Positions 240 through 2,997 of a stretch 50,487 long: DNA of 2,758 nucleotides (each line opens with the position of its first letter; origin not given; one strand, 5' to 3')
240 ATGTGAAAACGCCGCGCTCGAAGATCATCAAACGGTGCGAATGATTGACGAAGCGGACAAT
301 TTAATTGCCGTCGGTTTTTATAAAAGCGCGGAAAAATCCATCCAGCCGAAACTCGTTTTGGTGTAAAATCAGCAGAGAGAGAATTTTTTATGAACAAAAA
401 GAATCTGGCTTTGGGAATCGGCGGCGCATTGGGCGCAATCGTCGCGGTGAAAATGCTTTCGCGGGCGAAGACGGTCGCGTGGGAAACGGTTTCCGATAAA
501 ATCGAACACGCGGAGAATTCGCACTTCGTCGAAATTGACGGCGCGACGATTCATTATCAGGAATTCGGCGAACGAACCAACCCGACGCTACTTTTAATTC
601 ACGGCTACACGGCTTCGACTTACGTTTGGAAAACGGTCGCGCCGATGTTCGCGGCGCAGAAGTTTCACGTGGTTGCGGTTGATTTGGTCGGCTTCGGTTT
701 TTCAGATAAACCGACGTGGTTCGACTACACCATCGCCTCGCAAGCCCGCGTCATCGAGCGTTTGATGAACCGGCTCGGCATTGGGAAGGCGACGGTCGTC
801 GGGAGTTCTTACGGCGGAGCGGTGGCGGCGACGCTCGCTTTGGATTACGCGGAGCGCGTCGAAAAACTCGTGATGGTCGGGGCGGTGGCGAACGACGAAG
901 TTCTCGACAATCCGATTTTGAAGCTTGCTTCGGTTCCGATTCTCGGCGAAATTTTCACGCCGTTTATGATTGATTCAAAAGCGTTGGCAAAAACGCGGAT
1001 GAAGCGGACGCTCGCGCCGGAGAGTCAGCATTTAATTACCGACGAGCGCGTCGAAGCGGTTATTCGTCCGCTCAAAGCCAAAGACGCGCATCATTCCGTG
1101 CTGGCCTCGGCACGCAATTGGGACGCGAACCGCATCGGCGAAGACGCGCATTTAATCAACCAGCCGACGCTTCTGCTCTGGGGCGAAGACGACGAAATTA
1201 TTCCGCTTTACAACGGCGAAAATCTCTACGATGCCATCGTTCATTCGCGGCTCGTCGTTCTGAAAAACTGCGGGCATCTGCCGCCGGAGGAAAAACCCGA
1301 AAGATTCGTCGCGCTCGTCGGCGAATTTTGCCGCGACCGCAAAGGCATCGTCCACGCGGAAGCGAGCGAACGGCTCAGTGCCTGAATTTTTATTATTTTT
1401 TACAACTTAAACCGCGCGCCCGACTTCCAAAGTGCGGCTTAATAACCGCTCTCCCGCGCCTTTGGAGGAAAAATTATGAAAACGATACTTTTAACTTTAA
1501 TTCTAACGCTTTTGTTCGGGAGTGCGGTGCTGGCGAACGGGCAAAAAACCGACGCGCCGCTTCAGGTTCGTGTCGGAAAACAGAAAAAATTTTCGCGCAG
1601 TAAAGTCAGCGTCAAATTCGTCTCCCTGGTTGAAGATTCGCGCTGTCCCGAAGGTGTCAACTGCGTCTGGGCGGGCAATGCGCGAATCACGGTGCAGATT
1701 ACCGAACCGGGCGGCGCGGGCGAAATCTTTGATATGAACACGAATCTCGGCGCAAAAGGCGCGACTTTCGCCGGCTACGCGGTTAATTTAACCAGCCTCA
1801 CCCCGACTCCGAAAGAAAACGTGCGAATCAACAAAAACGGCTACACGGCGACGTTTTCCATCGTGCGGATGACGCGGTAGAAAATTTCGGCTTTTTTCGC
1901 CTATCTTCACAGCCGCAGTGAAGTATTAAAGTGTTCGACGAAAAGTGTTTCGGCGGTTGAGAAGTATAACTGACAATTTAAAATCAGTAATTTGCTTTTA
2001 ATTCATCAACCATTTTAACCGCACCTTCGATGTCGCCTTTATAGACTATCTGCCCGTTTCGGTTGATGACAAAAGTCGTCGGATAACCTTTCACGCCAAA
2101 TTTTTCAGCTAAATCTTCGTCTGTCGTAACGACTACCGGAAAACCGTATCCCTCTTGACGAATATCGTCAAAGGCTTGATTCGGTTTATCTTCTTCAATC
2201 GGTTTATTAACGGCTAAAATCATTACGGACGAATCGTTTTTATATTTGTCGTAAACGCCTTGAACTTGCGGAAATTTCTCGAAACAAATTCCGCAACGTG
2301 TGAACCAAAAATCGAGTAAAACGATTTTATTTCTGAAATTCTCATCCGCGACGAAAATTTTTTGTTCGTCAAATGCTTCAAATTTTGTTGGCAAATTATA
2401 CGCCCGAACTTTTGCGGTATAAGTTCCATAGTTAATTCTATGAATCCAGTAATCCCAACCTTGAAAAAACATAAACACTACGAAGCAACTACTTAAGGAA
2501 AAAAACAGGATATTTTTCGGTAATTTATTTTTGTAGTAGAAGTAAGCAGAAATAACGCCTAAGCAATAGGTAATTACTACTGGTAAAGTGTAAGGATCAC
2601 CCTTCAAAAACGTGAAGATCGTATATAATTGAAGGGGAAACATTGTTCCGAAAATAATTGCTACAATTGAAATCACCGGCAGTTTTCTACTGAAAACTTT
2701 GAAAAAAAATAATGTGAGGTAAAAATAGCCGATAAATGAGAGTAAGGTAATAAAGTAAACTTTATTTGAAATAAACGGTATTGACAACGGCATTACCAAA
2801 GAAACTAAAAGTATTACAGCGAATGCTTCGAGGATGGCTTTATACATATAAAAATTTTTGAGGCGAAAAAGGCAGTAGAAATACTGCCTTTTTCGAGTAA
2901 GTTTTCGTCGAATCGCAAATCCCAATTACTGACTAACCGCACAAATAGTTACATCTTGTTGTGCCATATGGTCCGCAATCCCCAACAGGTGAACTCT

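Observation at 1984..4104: Low-GC two-gene island: an exported protein ending in an 8-Cys tail beside a membrane TlpA-like thioredoxin (candidate disulfide-rich bacteriocin module)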

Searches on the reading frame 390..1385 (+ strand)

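Call 5: search_protein_families(library=pfam, proteins=[window:390-1385:+], max_evalue=1)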
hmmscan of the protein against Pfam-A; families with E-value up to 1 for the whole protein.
window:390-1385:+ (331 aa): 18 families
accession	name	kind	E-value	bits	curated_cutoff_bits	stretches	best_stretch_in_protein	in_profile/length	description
PF00561.26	Abhydrolase_1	-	6.4e-38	131.2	25.8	1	65-303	1-245/245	alpha/beta hydrolase fold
PF12697.13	Abhydrolase_6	-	1.8e-23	84.8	26.3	1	67-308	1-216/217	Alpha/beta hydrolase family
PF12146.15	Hydrolase_4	-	5e-20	72.3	27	1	65-299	5-235/239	Serine aminopeptidase, S33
PF03959.19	FSH1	-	7.9e-06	26.1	21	1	231-304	132-207/211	Serine hydrolase (FSH1)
PF02129.25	Peptidase_S15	-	3.1e-05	24.2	23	1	62-297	17-261/262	X-Pro dipeptidyl-peptidase (S15 family)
PF06500.17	FrsA-like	-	0.0015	17.9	22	1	53-172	184-305/414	Esterase FrsA-like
PF06028.17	DUF915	-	0.0031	17.3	22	1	100-174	70-150/255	Alpha/beta hydrolase of unknown function (DUF915)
PF03096.20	Ndr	-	0.0049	16.1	23.3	1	114-170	81-137/283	Ndr family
PF07224.18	Chlorophyllase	-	0.0069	15.6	26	1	63-161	41-143/301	Chlorophyllase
PF01764.32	Lipase_3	-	0.021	15.2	22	1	117-159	48-90/140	Lipase (class 3)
PF08386.16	Abhydrolase_4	-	0.038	14.5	21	1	257-296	34-73/103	TAP-like protein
PF02230.22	Abhydrolase_2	-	0.053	13.8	23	0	258-287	157-186/217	Phospholipase/Carboxylesterase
PF01734.28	Patatin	-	0.065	13.9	27.7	1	116-189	11-85/191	Patatin-like phospholipase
PF00151.25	Lipase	-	0.085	12.6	27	1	40-106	47-116/336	Lipase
PF05728.18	UPF0227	-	0.1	12.9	21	1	68-174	3-99/187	Uncharacterised protein family (UPF0227)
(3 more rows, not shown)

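Call 6: search_protein_families(library=ncbifam, proteins=[window:390-1385:+], max_evalue=1)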
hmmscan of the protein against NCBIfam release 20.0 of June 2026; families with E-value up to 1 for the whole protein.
window:390-1385:+ (331 aa): 47 families (the best 25 are shown)
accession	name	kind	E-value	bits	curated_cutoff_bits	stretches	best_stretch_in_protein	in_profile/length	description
NF045632.1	hydroxlase_HsaD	equivalog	1.2e-36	126.1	400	1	35-314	5-288/290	4,5:9,10-diseco-3-hydroxy-5,9,17-trioxoandrosta-1(10),2-diene-4-oate hydrolase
NF011457.0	PRK14875.1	equivalog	7.5e-32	110.7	307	1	34-315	102-370/372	acetoin dehydrogenase dihydrolipoyllysine-residue acetyltransferase subunit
NF051488.1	bifunc_PcaDC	exception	1.4e-31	110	390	1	54-318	2-254/375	bifunctional 3-oxoadipate enol-lactonase/4-carboxymuconolactone decarboxylase PcaDC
TIGR03056.1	bchO_mg_che_rel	equivalog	2.6e-30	105.4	172.55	1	41-314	5-277/278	alpha/beta fold hydrolase BchO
TIGR02427.1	protocat_pcaD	equivalog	1.8e-29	102.9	255.85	1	53-313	1-249/251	3-oxoadipate enol-lactonase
NF050089.1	i_nPHAscl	equivalog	7.2e-27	94.2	300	2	51-166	6-118/288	intracellular short-chain-length polyhydroxyalkanoate depolymerase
NF002938.0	PRK03592.1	equivalog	1.7e-25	89.9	241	1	39-316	7-291/298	haloalkane dehalogenase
TIGR03343.1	biphenyl_bphD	equivalog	2.3e-25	89.4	462.15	1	42-315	5-281/282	2-hydroxy-6-oxo-6-phenylhexa-2,4-dienoate hydrolase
NF002873.0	PRK03204.1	equivalog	1.9e-23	83.2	466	1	43-310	15-281/286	haloalkane dehalogenase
NF052610.1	macro_16_ester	equivalog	1.7e-22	80.1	420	1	44-298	3-264/281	alpha/beta fold macrolide esterase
TIGR01250.1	pro_imino_pep_2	subfamily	5.8e-22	78.6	167.65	2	45-168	5-132/288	proline iminopeptidase-family hydrolase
NF051487.1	bifunc_PcaCD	exception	8.1e-22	77.9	430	1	54-314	162-411/413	bifunctional 4-carboxymuconolactone decarboxylase/3-oxoadipate enol-lactonase PcaCD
TIGR01738.1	bioH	equivalog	3.3e-21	76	206.95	1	64-313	4-244/245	pimeloyl-ACP methyl ester esterase BioH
NF002043.0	PRK00870.1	subfamily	4.4e-21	75.6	265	1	53-164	35-147/302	haloalkane dehalogenase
NF041759.1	mac_hydro_EstT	equivalog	4.2e-20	72.1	450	2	46-165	4-126/278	macrolide hydrolase EstT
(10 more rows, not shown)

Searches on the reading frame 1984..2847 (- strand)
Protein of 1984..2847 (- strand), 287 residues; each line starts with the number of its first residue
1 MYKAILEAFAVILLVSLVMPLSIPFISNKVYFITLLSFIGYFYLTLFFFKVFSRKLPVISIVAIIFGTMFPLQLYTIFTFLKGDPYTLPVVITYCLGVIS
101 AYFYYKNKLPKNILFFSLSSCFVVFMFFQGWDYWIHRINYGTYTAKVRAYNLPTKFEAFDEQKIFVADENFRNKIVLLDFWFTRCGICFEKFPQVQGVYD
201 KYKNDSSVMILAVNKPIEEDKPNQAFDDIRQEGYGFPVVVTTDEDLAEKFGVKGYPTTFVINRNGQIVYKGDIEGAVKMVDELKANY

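Call 5: search_protein_families(library=pfam, proteins=[window:1984-2847:-], max_evalue=1)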
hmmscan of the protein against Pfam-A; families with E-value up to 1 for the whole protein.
window:1984-2847:- (287 aa): 9 families
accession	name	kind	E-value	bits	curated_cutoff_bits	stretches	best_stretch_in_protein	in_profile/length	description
PF08534.16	Redoxin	-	1.8e-12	47.7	26.6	1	165-271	22-132/148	Redoxin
PF00578.27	AhpC-TSA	-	3.2e-12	46.9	26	1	156-269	8-123/124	AhpC/TSA family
PF13905.12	Thioredoxin_8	-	2.4e-11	44.3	27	1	173-267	1-94/94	Thioredoxin-like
PF00085.26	Thioredoxin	-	4.5e-08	33.5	23.5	2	172-221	17-64/103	Thioredoxin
PF13098.12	Thioredoxin_2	-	8e-06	26.6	27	1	173-271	5-93/104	Thioredoxin-like domain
PF02630.20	SCO1-SenC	-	0.002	18.6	22.8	1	155-214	3-64/134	SCO1/SenC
PF18108.7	QSOX_Trx1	-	0.012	16.3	23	1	227-267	45-85/108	QSOX Trx-like domain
PF00255.25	GSHPx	-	0.027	14.5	27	1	155-213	3-59/108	Glutathione peroxidase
PF13728.12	TraF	-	0.045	14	23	1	171-266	127-204/224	F plasmid transfer operon protein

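Call 6: search_protein_families(library=ncbifam, proteins=[window:1984-2847:-], max_evalue=1)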
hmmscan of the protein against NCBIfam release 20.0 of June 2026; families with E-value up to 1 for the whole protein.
window:1984-2847:- (287 aa): 14 families
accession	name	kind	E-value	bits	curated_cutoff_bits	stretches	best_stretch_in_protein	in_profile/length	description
NF002854.0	PRK03147.1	subfamily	1.9e-16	60.4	170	1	154-270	43-155/176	thiol-disulfide oxidoreductase ResA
NF041202.1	StoA_CxxC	exception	5.3e-14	52.4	210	1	155-268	37-145/163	endospore biogenesis thiol-disulfide oxidoreductase StoA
TIGR00385.1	dsbE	subfamily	2e-09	37.2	123.15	1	159-270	48-153/173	DsbE family thiol:disulfide interchange protein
NF010625.0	PRK14018.1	equivalog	1.5e-07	30.3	522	1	172-274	55-161/521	bifunctional peptide-methionine (S)-S-oxide reductase MsrA/peptide-methionine (R)-S-oxide reductase MsrB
TIGR01126.1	pdi_dom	equivalog_domain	2.5e-06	27.7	107.2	2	240-272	57-91/105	protein disulfide-isomerase domain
TIGR01130.1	ER_PDI_fam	subfamily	1.3e-05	24.9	344.25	1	240-272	61-94/476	protein disulfide-isomerase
TIGR01068.1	thioredoxin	equivalog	2.9e-05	24.2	96.8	1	172-215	13-56/101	thioredoxin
NF047696.1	ThlDiSintTplARhiz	equivalog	4e-05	23.5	230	1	155-267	81-193/219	thiol:disulfide interchange protein TlpA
NF011941.0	PRK15412.1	equivalog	5.1e-05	22.9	359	1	163-277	58-167/185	thiol:disulfide interchange protein DsbE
NF047697.1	ThioredTrxAClost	equivalog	0.00014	21.9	140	1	172-209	16-53/105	thioredoxin TrxA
NF041054.1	WAxxUGC_long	equivalog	0.0015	17.9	300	1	170-272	101-199/354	ResA-like WAxxUGC motif-containing protein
NF006898.0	PRK09381.1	equivalog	0.0018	18.6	138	1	173-214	21-62/109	thioredoxin TrxA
NF008229.0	PRK10996.1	equivalog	0.0047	16.6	125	0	173-215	52-92/141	thioredoxin TrxC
NF053656.1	redoxin_TUGYCR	domain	0.031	14.2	100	1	166-227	20-84/146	TUGYCR motif thioredoxin fold (seleno)protein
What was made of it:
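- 1984..2847 (-): Gene 2: a 287-aa protein with an N-terminal five-helix membrane domain (about 2428-2847) fused to a ResA/TlpA-like thioredoxin-fold domain (about 1987-2415). Pfam Redoxin, AhpC-TSA and Thioredoxin_8 at 1e-11 to 1e-12, and NCBIfam ResA-like hits below their cut-offs (calls 5, 6).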

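Call 31: find_homologous_proteins(query=window:1984-2847:-, max_evalue=0.001)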
Query window:1984-2847:- (287 aa): 253 proteins with E <= 0.001 among 1151 candidates; the best 120 are listed.
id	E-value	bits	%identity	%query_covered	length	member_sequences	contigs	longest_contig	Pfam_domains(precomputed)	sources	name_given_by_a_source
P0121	2.0e-188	643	100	100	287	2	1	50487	PF00085.27,PF08534.17,PF13905.13,PF13098.14,PF00578.28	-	-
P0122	1.1e-147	509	77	100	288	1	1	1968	PF00085.27,PF08534.17,PF13905.13,PF13098.14,PF00578.28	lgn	-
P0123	1.1e-142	493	80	93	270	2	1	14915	PF00085.27,PF08534.17,PF13905.13,PF13098.14,PF00578.28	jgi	-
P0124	1.5e-141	489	74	100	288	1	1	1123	PF00085.27,PF08534.17,PF13905.13,PF13098.14,PF00578.28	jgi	-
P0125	4.8e-141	487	74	100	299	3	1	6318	PF00085.27,PF08534.17,PF13905.13,PF13098.14,PF00578.28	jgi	jgi:thiol-disulfide isomerase/thioredoxin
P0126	4.1e-139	481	74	100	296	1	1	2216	PF00085.27,PF08534.17,PF13905.13,PF13098.14,PF00578.28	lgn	-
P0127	6.4e-138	477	75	100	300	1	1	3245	PF00085.27,PF08534.17,PF13905.13,PF13098.14,PF00578.28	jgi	jgi:thiol-disulfide isomerase/thioredoxin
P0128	3.6e-137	475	77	92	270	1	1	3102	PF00085.27,PF08534.17,PF13905.13,PF13098.14,PF00578.28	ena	-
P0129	4.9e-135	468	73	99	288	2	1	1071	PF00085.27,PF08534.17,PF13905.13,PF13098.14,PF00578.28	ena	-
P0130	2.8e-134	465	76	93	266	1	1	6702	PF00085.27,PF08534.17,PF13905.13,PF13098.14,PF00578.28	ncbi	ncbi:hypothetical protein BH24ACI1_BH24ACI1_16650 [soil metagenome]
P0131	4.4e-134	465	74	100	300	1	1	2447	PF00085.27,PF08534.17,PF13905.13,PF13098.14,PF00578.28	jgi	jgi:thiol-disulfide isomerase/thioredoxin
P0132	6.3e-133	461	75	93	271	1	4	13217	PF00085.27,PF08534.17,PF13905.13,PF13098.14,PF00578.28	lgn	-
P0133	4.1e-132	458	74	92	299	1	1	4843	PF00085.27,PF08534.17,PF13905.13,PF13098.14,PF00578.28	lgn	-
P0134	2.9e-130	452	74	93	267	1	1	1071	PF00085.27,PF08534.17,PF13905.13,PF13098.14,PF00578.28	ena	-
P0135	6.5e-130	451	69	99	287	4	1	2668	PF00085.27,PF08534.17,PF13905.13,PF13098.14,PF00578.28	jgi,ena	-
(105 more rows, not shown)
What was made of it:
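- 1984..2847 (-): There are 253 homologues (call 31).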

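Call 72: predict_structure(alignment_id=A3)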
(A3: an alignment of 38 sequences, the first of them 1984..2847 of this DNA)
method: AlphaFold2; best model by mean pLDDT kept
length: 287 residues; sequences in the alignment: 38
mean_pLDDT: 91.0   pTM: 0.78
mean pLDDT of the five models: 91.0, 90.6, 90.5, 89.4, 88.7
residues with pLDDT >= 90: 189; 70-90: 97; 50-70: 1; < 50: 0
segments of 3 or more residues with pLDDT < 50: none
pLDDT, mean of each block of 10 residues (from residue 1): 88 88 83 91 95 93 94 84 80 94 93 94 94 89 89 94 93 96 88 94 96 88 87 92 92 93 96 95 89
secondary structure, 60 per line:
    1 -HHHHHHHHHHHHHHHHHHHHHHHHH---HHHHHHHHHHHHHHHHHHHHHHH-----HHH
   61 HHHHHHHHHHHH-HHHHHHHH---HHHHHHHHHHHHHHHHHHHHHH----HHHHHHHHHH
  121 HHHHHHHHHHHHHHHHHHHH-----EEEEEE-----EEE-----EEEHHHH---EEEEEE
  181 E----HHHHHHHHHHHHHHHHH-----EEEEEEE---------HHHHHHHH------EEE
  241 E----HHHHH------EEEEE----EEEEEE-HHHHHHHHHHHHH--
elements in order: H2-26 H30-52 H58-72 H74-81 H85-106 H111-140 E146-151 E157-159 E165-167 H168-171 E175-181 H186-202 E208-214 H224-231 E238-241 H246-250 E257-261 E266-271 H273-285
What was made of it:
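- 1984..2847 (-): AF2 pLDDT 91, with six helix elements spanning the five hydrophobic segments, then a Trx fold (call 72).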

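Call 75: fold_search(model_id=the predicted structure, library=pdb)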
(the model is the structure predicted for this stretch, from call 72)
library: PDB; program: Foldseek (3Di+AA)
matches with E <= 10: 1573; with E <= 0.001: 559
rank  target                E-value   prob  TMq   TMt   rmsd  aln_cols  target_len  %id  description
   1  1su9_A                2.3e-08  1.00  0.40  0.79   2.8       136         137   27  Reduced structure of the soluble domain of ResA (released 2004-05-11)
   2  4nmu_A                3.1e-08  1.00  0.40  0.74   3.1       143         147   26  Crystal Structure of Thiol-disulfide Oxidoreductase from Bacillus str. 'Ames Ancestor' (released 2013-12-18)
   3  3gl3_C                3.1e-08  1.00  0.40  0.78   3.1       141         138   25  Crystal structure of a putative Thiol:disulfide interchange protein DsbE from Chlorobium tepidum (released 2009-03-31)
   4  2ls5_MODEL_1_A        3.4e-08  1.00  0.42  0.73   2.6       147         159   20  Solution structure of a putative protein disulfide isomerase from Bacteroides thetaiotaomicron (released 2012-05-09)
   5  4nmu_D                3.6e-08  1.00  0.41  0.79   2.6       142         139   25  Crystal Structure of Thiol-disulfide Oxidoreductase from Bacillus str. 'Ames Ancestor' (released 2013-12-18)
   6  2h19_A                3.6e-08  1.00  0.39  0.77   2.8       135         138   27  Crystal Structure of ResA Cys77Ala Variant (released 2006-09-19)
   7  3kcm_F                4.3e-08  1.00  0.41  0.81   2.5       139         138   23  The crystal structure of thioredoxin protein from Geobacter metallireducens (released 2009-11-10)
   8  3kcm_C                4.3e-08  1.00  0.40  0.78   2.9       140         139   24  The crystal structure of thioredoxin protein from Geobacter metallireducens (released 2009-11-10)
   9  4nmu_B                4.5e-08  1.00  0.41  0.79   3.0       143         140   26  Crystal Structure of Thiol-disulfide Oxidoreductase from Bacillus str. 'Ames Ancestor' (released 2013-12-18)
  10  3c73_A                4.5e-08  1.00  0.39  0.77   2.8       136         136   28  Structure of CEHC variant ResA (released 2008-08-12)
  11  3c73_B                5.0e-08  1.00  0.39  0.77   2.8       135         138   27  Structure of CEHC variant ResA (released 2008-08-12)
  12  2h1b_C                5.5e-08  1.00  0.40  0.79   3.0       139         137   27  ResA E80Q (released 2006-09-19)
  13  1su9_B                5.8e-08  1.00  0.40  0.79   2.8       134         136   27  Reduced structure of the soluble domain of ResA (released 2004-05-11)
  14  3kcm_B                6.2e-08  1.00  0.42  0.80   2.7       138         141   25  The crystal structure of thioredoxin protein from Geobacter metallireducens (released 2009-11-10)
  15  3kcm_E                6.5e-08  1.00  0.42  0.81   2.5       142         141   22  The crystal structure of thioredoxin protein from Geobacter metallireducens (released 2009-11-10)
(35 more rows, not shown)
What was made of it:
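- On TlpA/ResA/DsbE thiol-disulfide oxidoreductases: Foldseek match to ResA at E = 2e-8, target TM-score 0.79 (call 75).
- The Trx fold resembles ResA, DsbE and SdbA (call 75).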
